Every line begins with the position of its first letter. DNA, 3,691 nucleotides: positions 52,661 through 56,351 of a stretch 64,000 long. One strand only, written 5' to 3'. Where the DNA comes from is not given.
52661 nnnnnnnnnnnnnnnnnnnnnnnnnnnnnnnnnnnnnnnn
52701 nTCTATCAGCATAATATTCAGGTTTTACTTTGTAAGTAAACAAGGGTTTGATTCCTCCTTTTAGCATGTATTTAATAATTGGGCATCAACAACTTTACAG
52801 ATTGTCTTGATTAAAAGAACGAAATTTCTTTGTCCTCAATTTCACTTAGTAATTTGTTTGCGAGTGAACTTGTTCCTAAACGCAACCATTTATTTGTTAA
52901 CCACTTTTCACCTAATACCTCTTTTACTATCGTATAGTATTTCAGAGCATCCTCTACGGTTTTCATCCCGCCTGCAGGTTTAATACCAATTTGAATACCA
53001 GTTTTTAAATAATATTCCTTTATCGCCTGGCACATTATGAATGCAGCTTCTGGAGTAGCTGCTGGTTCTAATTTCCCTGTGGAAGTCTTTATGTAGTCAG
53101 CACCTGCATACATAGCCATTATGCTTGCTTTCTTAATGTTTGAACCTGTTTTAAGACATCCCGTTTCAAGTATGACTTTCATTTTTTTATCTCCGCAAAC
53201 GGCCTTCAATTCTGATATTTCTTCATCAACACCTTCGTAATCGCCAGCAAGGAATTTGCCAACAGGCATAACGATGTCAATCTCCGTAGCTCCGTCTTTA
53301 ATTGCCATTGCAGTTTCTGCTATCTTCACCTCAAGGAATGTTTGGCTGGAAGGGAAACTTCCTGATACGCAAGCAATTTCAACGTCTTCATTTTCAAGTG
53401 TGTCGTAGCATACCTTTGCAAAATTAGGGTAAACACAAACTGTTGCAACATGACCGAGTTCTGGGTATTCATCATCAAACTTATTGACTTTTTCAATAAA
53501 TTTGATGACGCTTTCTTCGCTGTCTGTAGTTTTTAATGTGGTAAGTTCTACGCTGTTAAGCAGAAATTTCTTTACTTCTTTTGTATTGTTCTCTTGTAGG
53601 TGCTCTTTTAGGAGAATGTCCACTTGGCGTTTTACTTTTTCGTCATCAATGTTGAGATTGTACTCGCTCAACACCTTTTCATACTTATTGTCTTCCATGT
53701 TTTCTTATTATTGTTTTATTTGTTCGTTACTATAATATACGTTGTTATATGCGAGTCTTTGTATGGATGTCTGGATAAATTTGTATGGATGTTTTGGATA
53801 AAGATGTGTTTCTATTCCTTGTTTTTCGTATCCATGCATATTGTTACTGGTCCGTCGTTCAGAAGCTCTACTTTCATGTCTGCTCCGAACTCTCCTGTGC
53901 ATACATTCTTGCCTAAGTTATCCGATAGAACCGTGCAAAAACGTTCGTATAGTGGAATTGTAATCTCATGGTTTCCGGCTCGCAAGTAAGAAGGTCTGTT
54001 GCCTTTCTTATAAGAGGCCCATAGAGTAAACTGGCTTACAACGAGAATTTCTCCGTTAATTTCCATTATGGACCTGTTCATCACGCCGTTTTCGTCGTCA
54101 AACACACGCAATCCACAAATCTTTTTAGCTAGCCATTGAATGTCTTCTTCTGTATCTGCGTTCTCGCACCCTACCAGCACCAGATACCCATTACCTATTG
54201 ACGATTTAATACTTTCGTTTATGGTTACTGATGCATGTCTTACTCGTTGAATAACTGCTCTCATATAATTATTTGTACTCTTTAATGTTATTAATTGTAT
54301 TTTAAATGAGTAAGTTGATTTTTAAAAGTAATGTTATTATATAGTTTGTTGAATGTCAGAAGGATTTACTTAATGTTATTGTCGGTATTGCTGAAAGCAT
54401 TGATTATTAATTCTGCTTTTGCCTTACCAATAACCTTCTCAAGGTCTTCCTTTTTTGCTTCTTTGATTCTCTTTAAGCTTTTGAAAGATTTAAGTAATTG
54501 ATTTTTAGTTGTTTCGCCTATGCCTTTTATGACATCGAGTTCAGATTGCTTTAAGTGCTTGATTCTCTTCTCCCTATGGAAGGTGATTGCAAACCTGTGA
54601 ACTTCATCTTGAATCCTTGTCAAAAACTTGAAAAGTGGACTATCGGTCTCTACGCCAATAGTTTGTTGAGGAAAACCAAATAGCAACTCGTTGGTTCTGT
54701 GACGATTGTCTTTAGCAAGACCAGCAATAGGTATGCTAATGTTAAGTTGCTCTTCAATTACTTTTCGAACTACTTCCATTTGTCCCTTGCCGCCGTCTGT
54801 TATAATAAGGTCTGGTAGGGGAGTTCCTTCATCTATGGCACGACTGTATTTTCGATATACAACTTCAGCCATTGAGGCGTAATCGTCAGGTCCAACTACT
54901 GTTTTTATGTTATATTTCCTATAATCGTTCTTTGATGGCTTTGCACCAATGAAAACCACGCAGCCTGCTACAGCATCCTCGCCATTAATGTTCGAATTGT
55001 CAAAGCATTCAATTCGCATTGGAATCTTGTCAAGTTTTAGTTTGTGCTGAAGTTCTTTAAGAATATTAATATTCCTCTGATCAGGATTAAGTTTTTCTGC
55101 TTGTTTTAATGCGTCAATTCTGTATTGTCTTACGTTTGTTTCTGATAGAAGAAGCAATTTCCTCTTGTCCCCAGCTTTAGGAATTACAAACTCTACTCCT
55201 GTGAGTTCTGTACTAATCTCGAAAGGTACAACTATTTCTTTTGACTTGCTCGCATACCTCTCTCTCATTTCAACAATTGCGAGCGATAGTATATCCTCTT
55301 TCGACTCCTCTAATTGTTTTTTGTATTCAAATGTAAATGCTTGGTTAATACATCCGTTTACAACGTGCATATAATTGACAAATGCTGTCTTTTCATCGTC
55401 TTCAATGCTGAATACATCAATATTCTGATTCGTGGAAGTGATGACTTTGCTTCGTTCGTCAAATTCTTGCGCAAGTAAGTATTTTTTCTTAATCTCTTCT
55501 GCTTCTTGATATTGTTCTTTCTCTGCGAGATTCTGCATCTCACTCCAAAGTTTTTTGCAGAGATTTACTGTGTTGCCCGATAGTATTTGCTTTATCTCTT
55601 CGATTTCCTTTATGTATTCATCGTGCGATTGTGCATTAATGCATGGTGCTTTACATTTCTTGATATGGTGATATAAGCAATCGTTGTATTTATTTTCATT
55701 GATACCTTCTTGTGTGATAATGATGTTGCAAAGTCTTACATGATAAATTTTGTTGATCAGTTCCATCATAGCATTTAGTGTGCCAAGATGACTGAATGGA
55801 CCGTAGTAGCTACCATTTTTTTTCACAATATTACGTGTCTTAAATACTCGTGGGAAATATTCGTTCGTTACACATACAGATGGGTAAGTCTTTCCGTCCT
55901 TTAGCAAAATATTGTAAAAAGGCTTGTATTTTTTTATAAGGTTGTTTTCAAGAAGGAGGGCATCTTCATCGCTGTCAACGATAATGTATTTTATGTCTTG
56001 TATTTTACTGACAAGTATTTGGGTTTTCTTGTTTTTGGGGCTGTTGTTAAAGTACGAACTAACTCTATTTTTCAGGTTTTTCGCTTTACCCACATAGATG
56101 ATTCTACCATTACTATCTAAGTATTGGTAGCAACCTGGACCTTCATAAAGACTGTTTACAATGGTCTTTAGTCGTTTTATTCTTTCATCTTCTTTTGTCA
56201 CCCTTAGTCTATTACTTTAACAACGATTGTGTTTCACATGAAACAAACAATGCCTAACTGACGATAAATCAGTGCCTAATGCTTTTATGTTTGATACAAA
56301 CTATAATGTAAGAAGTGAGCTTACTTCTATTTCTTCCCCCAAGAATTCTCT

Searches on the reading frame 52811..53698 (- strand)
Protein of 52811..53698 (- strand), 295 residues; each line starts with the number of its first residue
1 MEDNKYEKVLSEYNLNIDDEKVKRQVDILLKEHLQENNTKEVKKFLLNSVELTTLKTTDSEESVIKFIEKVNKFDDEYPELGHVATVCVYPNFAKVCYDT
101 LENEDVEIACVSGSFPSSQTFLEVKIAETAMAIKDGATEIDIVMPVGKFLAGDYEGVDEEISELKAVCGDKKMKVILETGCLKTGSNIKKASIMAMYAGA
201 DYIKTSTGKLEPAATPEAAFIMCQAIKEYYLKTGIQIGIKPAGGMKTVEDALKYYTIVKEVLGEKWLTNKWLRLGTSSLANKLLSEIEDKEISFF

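Call 52: search_protein_families(library=pfam, proteins=[window:52811-53698:-], max_evalue=0.00001)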
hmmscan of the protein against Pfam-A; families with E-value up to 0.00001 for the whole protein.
window:52811-53698:- (295 aa): 1 family
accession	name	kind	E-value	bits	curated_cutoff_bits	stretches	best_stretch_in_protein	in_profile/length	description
PF01791.15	DeoC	-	1.1e-17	64.9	23.8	1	83-253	34-213/229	DeoC/LacD family aldolase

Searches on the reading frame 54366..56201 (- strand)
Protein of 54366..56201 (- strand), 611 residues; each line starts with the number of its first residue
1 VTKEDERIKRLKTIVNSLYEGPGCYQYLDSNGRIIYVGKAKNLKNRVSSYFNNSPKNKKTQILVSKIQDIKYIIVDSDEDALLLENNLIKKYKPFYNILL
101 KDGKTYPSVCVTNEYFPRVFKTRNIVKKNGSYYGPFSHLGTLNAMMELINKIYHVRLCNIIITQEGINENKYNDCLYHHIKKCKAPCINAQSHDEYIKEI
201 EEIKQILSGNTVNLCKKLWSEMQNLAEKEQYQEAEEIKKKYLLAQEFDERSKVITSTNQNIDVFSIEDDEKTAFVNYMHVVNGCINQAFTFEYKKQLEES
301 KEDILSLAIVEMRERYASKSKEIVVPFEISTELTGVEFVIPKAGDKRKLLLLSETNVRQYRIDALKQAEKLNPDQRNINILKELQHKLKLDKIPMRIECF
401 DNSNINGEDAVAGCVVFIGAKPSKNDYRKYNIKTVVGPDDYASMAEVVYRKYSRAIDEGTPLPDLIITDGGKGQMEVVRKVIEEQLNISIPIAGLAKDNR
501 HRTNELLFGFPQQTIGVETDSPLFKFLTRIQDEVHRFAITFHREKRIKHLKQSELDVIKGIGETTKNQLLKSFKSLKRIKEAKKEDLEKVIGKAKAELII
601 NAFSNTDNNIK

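Call 52: search_protein_families(library=pfam, proteins=[window:54366-56201:-], max_evalue=0.00001)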
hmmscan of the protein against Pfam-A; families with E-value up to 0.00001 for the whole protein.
window:54366-56201:- (611 aa): 5 families
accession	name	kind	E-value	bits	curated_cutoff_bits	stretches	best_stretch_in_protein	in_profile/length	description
PF08459.17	UvrC_RNaseH_dom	-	3.1e-56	190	22.3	1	385-539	1-159/159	UvrC RNAse H endonuclease domain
PF22920.2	UvrC_RNaseH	-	8.4e-15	55.1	24.3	1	260-360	1-112/116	UvrC Ribonuclease H-like domain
PF01541.30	GIY-YIG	-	4.7e-12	46.5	22.6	1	23-96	3-77/78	GIY-YIG catalytic domain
PF14520.12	HHH_5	-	1.5e-06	29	27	1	554-603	3-55/57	Helix-hairpin-helix domain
PF12826.13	HHH_2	-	3.5e-06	27.5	27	0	558-608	8-60/64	Helix-hairpin-helix motif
